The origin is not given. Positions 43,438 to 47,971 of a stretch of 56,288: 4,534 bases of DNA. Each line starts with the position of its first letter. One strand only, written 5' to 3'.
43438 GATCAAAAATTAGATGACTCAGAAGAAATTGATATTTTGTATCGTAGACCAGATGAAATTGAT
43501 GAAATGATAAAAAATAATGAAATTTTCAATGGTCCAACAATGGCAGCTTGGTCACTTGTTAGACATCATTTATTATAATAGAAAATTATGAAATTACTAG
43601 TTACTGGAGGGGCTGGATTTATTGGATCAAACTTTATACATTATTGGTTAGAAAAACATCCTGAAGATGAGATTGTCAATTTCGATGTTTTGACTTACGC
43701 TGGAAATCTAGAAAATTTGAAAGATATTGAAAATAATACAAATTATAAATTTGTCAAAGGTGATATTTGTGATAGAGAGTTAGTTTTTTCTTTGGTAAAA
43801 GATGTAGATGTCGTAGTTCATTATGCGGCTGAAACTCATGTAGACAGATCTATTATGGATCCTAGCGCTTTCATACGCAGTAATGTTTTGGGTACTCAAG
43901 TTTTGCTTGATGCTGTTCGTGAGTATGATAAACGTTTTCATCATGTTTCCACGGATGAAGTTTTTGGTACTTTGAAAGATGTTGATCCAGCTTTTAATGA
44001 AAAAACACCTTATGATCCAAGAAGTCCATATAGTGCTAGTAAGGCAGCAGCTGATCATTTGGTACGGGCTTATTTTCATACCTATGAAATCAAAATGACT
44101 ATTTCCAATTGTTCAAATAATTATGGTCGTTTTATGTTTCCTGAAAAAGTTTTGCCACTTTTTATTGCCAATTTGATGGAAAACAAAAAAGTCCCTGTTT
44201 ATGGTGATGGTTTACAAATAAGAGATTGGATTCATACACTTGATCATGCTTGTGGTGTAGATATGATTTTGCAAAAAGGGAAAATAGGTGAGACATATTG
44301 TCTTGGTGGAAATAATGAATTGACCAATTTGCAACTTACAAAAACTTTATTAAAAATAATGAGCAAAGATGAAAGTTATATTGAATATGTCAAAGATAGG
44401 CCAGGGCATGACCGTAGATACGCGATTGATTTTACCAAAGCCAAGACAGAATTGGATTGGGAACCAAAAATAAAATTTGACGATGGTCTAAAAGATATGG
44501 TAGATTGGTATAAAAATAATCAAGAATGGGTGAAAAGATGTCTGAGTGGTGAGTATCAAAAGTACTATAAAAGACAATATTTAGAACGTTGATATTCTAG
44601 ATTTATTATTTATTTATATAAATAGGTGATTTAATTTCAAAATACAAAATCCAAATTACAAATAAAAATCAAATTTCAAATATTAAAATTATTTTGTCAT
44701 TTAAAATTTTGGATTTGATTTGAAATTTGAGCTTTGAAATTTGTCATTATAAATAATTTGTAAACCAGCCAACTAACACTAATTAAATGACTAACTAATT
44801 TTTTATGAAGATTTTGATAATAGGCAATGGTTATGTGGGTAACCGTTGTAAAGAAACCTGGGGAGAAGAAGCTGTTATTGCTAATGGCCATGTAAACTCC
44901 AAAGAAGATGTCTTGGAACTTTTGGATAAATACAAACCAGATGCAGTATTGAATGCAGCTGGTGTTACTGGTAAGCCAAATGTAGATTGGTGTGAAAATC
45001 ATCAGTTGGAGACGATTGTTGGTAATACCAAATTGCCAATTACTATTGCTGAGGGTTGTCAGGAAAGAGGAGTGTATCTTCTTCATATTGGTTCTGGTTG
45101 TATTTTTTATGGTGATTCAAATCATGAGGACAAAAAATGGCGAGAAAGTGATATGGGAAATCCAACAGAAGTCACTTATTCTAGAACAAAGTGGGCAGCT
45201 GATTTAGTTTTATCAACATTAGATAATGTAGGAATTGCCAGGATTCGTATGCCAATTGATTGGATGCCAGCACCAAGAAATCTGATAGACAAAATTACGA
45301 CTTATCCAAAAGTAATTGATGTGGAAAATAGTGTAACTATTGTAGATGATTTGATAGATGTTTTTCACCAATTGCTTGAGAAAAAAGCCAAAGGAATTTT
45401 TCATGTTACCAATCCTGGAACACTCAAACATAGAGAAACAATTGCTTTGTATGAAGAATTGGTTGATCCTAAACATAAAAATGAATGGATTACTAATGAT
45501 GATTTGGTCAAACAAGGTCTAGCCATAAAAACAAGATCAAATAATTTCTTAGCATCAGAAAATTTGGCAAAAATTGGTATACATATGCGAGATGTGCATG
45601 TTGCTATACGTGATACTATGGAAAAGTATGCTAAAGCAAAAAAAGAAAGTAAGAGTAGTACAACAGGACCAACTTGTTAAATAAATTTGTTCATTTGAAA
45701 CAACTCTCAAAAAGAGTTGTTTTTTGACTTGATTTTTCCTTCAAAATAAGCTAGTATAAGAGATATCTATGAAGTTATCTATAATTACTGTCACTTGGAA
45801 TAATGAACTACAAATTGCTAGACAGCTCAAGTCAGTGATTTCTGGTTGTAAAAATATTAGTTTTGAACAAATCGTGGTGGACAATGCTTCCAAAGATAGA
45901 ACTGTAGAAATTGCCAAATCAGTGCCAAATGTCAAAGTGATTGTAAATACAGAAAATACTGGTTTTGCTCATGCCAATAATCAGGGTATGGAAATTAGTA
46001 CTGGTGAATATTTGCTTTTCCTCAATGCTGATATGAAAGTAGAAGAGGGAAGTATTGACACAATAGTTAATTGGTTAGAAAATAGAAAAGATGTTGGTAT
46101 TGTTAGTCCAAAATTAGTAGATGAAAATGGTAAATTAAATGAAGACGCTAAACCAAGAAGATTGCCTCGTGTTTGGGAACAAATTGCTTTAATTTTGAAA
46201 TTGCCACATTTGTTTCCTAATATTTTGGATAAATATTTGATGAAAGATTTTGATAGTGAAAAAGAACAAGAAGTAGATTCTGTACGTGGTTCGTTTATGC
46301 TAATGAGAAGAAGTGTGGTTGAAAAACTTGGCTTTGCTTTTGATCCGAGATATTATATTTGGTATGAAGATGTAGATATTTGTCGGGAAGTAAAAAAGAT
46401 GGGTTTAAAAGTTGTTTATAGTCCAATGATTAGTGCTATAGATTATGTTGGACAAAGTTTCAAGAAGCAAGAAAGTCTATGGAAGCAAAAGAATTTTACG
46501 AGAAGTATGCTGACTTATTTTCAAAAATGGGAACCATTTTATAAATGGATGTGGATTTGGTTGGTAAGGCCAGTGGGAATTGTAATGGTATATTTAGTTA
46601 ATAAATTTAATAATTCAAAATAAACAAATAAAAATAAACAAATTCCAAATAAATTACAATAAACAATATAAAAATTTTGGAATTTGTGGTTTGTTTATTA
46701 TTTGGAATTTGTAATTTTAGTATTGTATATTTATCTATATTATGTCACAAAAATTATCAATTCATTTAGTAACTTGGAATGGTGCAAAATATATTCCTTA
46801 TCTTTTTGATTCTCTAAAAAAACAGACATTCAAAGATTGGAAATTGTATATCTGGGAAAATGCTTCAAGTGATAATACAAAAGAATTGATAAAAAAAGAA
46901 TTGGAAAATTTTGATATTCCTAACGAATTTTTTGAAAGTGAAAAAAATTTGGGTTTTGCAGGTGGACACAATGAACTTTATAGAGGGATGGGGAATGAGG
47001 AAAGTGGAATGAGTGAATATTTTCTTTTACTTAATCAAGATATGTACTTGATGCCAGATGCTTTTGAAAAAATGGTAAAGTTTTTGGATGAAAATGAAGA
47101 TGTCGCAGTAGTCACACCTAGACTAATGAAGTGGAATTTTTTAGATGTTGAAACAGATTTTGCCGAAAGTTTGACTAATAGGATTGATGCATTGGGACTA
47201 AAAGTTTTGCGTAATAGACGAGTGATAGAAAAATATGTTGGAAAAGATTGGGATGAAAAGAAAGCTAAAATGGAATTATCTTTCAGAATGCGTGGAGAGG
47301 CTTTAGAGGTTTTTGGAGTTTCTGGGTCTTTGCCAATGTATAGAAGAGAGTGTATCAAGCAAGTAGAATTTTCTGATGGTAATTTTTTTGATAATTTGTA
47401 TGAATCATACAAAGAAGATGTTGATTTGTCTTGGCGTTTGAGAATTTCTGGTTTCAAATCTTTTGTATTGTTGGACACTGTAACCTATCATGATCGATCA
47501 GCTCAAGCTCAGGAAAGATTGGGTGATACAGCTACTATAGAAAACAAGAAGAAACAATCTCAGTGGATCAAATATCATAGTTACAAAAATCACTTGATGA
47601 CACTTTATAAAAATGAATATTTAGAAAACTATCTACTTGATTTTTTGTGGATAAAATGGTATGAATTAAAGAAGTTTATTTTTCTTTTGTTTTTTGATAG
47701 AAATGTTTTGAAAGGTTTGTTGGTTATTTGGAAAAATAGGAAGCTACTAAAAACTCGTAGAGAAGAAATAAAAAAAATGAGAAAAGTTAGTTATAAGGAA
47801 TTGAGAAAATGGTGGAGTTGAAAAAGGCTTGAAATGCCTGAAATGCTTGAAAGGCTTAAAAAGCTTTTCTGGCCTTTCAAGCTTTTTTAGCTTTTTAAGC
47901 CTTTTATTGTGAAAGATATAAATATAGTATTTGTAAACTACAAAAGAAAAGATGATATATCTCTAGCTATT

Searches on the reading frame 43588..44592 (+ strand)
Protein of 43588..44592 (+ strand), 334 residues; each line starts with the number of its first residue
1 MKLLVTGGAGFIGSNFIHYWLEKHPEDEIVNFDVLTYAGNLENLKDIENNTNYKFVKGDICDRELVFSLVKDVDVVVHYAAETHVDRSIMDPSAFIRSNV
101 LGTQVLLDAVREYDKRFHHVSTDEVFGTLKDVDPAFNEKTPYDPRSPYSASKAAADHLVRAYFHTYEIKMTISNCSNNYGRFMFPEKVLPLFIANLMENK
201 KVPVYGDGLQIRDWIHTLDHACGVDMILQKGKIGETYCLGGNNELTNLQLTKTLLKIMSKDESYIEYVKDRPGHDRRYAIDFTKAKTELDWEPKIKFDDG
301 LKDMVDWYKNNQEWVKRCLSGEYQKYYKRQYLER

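Call 108: search_protein_families(library=pfam, proteins=[window:43588-44592:+], max_evalue=0.00001)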
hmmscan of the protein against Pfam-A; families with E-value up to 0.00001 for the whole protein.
window:43588-44592:+ (334 aa): 7 families
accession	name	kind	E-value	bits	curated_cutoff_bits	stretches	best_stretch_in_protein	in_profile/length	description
PF16363.11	GDP_Man_Dehyd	-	5.5e-86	289.5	27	1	4-304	1-332/332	GDP-mannose 4,6 dehydratase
PF01370.27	Epimerase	-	5.8e-64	216.2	20.9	1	4-240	2-240/240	NAD dependent epimerase/dehydratase family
PF01073.25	3Beta_HSD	-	5.6e-19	68.7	22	1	4-160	1-158/280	3-beta hydroxysteroid dehydrogenase/isomerase family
PF02719.21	Polysacc_synt_2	-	1.7e-17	64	20.2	1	3-273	1-266/293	Polysaccharide biosynthesis protein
PF04321.23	RmlD_sub_bind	-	9.3e-17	61.5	27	1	1-267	1-240/287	RmlD substrate binding domain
PF07993.18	NAD_binding_4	-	3.5e-16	59.6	20.1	1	5-176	1-205/258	Male sterility protein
PF13460.12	NAD_binding_10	-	2.5e-07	31.2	27.2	1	7-166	1-138/184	NAD(P)H-binding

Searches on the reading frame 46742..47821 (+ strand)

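Call 108: search_protein_families(library=pfam, proteins=[window:46742-47821:+], max_evalue=0.00001)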
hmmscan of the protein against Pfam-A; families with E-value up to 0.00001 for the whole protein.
window:46742-47821:+ (359 aa): 1 family
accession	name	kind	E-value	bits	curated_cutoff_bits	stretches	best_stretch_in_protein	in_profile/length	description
PF00535.33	Glycos_transf_2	-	5.9e-18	65.8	23.3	1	6-128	1-117/168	Glycosyl transferase family 2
